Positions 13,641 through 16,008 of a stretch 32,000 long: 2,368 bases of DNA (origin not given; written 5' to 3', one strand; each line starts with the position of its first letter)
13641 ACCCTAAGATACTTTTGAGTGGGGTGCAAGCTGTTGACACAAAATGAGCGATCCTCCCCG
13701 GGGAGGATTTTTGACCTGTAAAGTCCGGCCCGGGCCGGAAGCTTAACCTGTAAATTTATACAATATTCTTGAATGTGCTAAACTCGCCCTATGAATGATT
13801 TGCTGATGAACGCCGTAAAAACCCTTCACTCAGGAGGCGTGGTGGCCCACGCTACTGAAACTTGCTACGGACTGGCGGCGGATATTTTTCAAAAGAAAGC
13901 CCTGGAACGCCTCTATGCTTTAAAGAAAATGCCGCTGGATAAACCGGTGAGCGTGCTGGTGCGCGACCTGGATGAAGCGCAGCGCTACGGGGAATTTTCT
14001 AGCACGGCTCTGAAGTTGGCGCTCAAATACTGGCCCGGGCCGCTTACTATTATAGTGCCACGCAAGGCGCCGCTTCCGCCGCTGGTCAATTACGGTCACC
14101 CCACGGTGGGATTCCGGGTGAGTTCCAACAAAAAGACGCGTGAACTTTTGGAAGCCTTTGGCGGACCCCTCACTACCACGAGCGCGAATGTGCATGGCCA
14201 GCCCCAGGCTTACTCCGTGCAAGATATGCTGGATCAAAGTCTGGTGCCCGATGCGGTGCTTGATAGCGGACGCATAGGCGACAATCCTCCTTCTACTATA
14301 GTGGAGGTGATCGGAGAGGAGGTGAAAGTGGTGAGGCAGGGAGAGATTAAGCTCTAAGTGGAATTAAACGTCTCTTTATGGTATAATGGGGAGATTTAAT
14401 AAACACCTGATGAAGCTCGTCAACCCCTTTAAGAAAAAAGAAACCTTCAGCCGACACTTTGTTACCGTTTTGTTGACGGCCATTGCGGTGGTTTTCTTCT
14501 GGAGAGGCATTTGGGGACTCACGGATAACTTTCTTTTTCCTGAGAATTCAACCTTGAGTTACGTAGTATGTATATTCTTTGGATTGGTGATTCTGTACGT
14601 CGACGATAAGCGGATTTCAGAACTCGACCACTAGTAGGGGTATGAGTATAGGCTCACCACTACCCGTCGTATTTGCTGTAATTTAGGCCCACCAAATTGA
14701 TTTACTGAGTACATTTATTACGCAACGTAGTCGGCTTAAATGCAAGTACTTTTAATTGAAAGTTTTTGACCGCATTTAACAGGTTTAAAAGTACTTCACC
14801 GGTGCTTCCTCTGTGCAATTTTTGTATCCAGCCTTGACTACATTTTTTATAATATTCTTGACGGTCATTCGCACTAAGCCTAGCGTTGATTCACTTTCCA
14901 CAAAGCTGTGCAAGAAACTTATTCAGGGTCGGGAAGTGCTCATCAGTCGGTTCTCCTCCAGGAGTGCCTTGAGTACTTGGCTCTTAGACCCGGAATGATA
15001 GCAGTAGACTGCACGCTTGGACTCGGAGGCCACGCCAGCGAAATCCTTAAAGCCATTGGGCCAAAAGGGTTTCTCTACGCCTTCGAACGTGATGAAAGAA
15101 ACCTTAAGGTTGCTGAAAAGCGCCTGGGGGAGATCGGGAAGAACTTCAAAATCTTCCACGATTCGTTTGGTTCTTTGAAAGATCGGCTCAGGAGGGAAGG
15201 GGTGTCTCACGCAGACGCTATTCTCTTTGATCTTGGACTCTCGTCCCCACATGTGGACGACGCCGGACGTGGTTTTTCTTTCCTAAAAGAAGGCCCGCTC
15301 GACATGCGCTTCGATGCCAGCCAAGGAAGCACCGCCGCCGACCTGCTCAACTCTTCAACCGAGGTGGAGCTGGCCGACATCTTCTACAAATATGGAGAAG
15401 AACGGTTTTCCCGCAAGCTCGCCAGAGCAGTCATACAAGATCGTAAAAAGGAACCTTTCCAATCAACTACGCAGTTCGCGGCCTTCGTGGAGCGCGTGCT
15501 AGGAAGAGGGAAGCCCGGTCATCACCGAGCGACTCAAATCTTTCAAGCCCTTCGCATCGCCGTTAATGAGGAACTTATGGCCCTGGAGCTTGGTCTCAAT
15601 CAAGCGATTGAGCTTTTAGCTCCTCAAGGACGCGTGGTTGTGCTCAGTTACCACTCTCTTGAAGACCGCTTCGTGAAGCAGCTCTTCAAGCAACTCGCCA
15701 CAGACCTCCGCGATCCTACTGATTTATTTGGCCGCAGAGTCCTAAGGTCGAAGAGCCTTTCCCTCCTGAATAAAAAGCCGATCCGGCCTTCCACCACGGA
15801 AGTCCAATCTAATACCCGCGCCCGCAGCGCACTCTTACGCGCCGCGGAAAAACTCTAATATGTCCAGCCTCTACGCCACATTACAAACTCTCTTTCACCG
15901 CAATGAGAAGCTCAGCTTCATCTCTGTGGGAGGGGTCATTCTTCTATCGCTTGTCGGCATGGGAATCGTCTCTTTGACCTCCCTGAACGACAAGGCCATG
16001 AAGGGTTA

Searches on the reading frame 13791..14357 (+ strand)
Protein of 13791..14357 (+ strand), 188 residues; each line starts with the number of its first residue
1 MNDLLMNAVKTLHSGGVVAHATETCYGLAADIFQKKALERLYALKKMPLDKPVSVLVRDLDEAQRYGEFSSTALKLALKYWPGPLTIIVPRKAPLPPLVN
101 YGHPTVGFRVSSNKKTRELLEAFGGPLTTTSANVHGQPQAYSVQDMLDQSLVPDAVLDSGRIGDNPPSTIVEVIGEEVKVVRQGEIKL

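Call 8: search_protein_families(library=ncbifam, proteins=[window:13791-14357:+], max_evalue=0.00001)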
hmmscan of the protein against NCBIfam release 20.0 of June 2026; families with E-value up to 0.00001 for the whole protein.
window:13791-14357:+ (188 aa): 3 families
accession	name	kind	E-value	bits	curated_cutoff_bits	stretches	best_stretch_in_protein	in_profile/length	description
TIGR00057.1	TIGR00057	equivalog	3.5e-45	153.7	123.2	1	3-186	9-193/202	L-threonylcarbamoyladenylate synthase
NF007919.1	PRK10634.1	equivalog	5.3e-25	87.9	175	1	9-177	2-173/176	L-threonylcarbamoyladenylate synthase type 1 TsaC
TIGR00143.1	hypF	equivalog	4.3e-08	31.8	466.1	1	2-149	191-337/741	carbamoyltransferase HypF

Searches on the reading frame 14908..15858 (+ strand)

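Call 8: search_protein_families(library=ncbifam, proteins=[window:14908-15858:+], max_evalue=0.00001)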
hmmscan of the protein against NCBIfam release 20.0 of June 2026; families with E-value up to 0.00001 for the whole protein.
window:14908-15858:+ (316 aa): 2 families
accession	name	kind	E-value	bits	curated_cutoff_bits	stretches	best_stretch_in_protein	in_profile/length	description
TIGR00006.1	TIGR00006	equivalog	1.5e-92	310.3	154.3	1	10-315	5-309/310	16S rRNA (cytosine(1402)-N(4))-methyltransferase RsmH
NF053511.1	tRNA_U34_MnmM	equivalog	1.7e-09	37.5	135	1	25-110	14-97/183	tRNA 5-(aminomethyl)-2-thiouridylate-methyltransferase MnmM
